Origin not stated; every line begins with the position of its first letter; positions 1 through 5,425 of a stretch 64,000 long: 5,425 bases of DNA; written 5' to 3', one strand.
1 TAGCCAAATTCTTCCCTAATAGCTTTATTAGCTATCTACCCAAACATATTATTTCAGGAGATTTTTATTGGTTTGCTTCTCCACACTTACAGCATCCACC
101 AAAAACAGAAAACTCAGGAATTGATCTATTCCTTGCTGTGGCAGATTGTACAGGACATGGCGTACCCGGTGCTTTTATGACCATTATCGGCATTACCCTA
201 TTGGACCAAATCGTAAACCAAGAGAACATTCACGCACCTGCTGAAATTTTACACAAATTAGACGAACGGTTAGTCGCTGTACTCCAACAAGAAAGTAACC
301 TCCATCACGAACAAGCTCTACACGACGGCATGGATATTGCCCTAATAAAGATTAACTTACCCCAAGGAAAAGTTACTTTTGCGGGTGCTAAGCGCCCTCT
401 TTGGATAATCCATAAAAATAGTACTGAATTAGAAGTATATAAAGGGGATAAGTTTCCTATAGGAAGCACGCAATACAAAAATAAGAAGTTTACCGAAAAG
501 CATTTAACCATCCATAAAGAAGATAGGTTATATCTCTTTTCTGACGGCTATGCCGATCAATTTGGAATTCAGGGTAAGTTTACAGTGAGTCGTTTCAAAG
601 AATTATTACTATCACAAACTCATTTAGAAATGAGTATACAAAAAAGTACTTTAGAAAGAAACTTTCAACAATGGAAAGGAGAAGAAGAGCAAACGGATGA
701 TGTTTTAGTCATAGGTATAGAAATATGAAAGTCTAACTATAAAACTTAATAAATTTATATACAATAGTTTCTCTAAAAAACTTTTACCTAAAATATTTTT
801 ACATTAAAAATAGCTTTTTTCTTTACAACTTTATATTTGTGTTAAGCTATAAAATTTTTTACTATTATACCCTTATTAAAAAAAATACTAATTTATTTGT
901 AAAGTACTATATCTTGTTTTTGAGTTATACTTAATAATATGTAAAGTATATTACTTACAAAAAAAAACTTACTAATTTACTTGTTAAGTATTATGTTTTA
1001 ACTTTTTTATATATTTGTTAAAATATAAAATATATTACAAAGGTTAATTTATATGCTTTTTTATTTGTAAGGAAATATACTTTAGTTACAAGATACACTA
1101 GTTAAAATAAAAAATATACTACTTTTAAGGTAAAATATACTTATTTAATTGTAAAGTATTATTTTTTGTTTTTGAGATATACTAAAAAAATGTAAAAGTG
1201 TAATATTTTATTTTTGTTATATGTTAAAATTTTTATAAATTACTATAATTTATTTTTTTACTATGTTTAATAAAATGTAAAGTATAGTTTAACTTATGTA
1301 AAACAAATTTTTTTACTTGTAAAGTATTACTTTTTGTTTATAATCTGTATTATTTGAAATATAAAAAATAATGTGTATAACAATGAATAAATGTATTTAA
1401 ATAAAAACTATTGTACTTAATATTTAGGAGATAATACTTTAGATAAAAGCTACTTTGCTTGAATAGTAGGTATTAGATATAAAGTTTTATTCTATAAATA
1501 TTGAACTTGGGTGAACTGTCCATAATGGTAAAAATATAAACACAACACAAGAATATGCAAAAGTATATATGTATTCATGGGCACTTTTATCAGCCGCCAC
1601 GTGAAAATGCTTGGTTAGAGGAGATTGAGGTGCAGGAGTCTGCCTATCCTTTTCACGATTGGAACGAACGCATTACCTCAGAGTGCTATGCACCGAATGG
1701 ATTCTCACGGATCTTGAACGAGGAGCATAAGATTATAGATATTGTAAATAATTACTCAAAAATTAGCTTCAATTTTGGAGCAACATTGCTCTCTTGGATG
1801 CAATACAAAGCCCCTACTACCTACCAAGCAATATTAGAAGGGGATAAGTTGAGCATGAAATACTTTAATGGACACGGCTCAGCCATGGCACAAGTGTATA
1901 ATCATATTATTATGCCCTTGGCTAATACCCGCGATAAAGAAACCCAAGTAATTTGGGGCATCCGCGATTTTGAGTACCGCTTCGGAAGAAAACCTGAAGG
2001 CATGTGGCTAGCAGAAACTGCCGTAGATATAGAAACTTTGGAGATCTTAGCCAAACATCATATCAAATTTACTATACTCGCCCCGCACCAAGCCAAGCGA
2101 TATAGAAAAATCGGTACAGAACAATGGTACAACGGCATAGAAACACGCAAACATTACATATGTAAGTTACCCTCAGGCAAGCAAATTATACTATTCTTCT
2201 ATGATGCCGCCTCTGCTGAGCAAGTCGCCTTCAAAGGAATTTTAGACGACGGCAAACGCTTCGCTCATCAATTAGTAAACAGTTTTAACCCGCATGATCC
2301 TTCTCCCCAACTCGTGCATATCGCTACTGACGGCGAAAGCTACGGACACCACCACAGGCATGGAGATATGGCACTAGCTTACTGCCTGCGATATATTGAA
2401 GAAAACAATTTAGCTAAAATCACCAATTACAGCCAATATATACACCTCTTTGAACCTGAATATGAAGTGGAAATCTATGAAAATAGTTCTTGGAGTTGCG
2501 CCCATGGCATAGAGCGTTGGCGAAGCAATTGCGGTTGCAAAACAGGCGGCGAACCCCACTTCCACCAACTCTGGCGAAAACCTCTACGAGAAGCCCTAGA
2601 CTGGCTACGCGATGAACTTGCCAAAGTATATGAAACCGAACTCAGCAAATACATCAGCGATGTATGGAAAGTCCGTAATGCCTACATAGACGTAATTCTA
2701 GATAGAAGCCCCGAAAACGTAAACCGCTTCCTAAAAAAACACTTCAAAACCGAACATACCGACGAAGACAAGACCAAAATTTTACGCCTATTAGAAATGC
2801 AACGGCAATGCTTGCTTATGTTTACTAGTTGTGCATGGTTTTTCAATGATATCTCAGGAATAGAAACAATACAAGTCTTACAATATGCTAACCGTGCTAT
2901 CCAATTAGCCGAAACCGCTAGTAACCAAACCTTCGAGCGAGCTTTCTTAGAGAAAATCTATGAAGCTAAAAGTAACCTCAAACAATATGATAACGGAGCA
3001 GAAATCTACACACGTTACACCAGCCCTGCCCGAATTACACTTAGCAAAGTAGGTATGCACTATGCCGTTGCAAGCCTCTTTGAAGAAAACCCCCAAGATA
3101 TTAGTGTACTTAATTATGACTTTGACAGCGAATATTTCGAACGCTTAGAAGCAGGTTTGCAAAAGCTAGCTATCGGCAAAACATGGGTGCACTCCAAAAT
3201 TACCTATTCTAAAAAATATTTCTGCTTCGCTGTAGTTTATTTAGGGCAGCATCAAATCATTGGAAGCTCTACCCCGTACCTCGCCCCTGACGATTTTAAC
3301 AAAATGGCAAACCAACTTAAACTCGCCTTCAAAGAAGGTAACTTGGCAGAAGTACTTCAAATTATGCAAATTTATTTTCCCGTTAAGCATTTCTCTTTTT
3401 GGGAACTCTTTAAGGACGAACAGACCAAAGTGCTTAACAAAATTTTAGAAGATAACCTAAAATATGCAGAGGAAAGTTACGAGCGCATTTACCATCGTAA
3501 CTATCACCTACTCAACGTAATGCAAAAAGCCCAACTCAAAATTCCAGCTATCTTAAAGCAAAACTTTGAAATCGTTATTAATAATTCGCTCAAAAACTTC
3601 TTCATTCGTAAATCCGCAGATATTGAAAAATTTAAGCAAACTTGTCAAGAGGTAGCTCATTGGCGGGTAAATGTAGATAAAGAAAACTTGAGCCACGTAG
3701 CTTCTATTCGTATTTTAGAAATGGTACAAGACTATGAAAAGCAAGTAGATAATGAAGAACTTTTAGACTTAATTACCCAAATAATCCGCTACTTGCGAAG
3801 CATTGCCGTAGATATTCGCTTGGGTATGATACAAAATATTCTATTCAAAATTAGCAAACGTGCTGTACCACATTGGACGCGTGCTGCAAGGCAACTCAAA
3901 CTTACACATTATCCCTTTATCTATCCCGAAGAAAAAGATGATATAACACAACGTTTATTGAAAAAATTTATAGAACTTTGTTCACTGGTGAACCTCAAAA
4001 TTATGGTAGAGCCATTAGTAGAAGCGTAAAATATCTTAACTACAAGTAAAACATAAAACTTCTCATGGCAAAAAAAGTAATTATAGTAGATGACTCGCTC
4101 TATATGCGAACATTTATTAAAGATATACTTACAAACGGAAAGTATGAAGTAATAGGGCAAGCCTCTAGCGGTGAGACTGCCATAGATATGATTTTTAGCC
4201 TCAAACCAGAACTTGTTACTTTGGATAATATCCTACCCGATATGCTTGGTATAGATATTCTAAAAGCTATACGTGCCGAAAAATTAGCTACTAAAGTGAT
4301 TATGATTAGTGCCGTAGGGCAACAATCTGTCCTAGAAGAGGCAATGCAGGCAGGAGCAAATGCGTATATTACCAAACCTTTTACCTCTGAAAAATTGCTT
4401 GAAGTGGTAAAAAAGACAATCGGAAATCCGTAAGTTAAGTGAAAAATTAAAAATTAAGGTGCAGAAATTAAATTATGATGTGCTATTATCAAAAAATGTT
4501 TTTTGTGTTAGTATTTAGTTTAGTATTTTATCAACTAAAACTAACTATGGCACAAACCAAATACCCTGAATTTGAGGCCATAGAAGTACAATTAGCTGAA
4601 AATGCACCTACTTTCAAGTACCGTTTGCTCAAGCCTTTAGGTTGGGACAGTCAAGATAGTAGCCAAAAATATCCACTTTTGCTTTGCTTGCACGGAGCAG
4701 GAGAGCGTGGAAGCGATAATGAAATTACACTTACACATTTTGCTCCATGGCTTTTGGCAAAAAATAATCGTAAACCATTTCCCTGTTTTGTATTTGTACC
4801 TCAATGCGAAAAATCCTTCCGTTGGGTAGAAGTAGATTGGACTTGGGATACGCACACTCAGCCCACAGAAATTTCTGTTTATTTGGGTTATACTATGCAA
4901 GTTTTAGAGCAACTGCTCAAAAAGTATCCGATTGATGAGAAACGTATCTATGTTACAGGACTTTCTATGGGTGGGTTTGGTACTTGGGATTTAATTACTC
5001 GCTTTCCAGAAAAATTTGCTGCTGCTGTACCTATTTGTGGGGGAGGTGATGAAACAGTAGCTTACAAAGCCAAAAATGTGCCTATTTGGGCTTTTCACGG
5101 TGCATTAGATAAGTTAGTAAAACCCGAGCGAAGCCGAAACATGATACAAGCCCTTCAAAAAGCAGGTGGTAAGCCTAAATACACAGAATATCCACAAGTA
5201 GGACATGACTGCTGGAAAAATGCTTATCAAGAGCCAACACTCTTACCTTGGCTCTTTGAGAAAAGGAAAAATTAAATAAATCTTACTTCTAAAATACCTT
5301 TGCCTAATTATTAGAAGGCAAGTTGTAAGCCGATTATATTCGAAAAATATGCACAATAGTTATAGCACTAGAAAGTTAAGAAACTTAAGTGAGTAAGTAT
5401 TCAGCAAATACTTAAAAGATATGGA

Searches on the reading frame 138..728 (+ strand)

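Call 16: search_protein_families(library=pfam, proteins=[window:138-728:+], max_evalue=0.001)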
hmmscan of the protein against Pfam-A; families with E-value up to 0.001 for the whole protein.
window:138-728:+ (196 aa): 1 family
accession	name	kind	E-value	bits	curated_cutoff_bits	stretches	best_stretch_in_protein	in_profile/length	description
PF07228.17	SpoIIE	-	3.9e-21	76.3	25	1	1-195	9-190/192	Stage II sporulation protein E (SpoIIE)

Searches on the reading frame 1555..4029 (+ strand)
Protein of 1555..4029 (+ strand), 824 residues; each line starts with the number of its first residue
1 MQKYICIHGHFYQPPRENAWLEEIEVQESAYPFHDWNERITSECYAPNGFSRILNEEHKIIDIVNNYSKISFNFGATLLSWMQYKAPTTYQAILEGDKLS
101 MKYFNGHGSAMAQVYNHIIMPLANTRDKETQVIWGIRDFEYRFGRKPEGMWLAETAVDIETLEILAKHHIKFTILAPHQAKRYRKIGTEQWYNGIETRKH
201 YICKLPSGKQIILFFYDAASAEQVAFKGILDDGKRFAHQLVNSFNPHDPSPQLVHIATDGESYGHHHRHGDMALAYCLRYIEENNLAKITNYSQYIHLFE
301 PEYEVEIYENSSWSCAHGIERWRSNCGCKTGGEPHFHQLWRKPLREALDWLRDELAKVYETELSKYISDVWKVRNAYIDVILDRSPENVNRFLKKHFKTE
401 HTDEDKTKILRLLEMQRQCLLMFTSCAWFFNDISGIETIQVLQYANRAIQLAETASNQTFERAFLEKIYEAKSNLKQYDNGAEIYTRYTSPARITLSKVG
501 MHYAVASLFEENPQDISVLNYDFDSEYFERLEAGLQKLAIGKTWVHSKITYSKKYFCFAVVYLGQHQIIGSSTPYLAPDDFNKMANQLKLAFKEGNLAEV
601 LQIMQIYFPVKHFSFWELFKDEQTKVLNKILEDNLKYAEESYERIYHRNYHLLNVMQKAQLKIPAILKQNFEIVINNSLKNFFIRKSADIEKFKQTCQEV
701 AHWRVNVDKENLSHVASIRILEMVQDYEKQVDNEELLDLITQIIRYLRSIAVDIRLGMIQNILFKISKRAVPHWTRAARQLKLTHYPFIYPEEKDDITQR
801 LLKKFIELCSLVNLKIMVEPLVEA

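Call 16: search_protein_families(library=pfam, proteins=[window:1555-4029:+], max_evalue=0.001)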
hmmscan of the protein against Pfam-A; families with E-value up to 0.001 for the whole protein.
window:1555-4029:+ (824 aa): 3 families
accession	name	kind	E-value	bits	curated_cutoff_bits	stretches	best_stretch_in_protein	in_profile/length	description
PF12055.13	DUF3536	-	8.8e-104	347.3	25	1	337-619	2-284/284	Domain of unknown function (DUF3536)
PF03065.20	Glyco_hydro_57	-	9.2e-15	55.1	21.2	1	70-306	71-289/291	Glycosyl hydrolase family 57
PF08771.16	FRB_dom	-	0.00073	20.2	24.7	0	429-481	24-77/99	FKBP12-rapamycin binding domain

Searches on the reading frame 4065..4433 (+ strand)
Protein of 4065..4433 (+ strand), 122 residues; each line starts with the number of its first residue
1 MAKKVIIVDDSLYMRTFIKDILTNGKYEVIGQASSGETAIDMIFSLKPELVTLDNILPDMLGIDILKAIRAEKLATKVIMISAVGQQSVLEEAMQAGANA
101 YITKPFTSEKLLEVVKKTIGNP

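Call 16: search_protein_families(library=pfam, proteins=[window:4065-4433:+], max_evalue=0.001)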
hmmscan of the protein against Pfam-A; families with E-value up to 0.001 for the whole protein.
window:4065-4433:+ (122 aa): 1 family
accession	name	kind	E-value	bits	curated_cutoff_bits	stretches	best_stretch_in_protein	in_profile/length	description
PF00072.30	Response_reg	-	3.8e-27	95.1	30.2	1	5-115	1-110/111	Response regulator receiver domain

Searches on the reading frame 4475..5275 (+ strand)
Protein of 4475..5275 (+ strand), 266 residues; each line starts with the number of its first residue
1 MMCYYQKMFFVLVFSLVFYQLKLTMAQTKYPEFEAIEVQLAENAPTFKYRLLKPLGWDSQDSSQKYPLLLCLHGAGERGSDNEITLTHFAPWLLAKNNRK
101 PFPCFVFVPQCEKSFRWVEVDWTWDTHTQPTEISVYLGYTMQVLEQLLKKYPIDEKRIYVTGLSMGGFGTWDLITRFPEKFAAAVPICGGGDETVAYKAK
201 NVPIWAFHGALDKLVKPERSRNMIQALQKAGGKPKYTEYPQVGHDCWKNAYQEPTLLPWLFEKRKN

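Call 16: search_protein_families(library=pfam, proteins=[window:4475-5275:+], max_evalue=0.001)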
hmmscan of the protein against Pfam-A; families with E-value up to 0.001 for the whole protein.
window:4475-5275:+ (266 aa): 6 families
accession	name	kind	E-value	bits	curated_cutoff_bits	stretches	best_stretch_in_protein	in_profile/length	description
PF00326.27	Peptidase_S9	-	7.3e-12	45.7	22.6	2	141-195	49-103/213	Prolyl oligopeptidase family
PF01738.24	DLH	-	1.1e-08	35.4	21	1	147-244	87-186/217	Dienelactone hydrolase family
PF12146.15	Hydrolase_4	-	1.4e-07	31.5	27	0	198-247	188-235/239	Serine aminopeptidase, S33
PF02230.22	Abhydrolase_2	-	2.9e-07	31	23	1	111-250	60-205/217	Phospholipase/Carboxylesterase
PF00756.26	Esterase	-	7.1e-07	29.7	22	1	54-185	15-144/251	Putative esterase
PF20434.5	BD-FAE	-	0.00079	19.4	26.8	0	142-167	75-100/215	BD-FAE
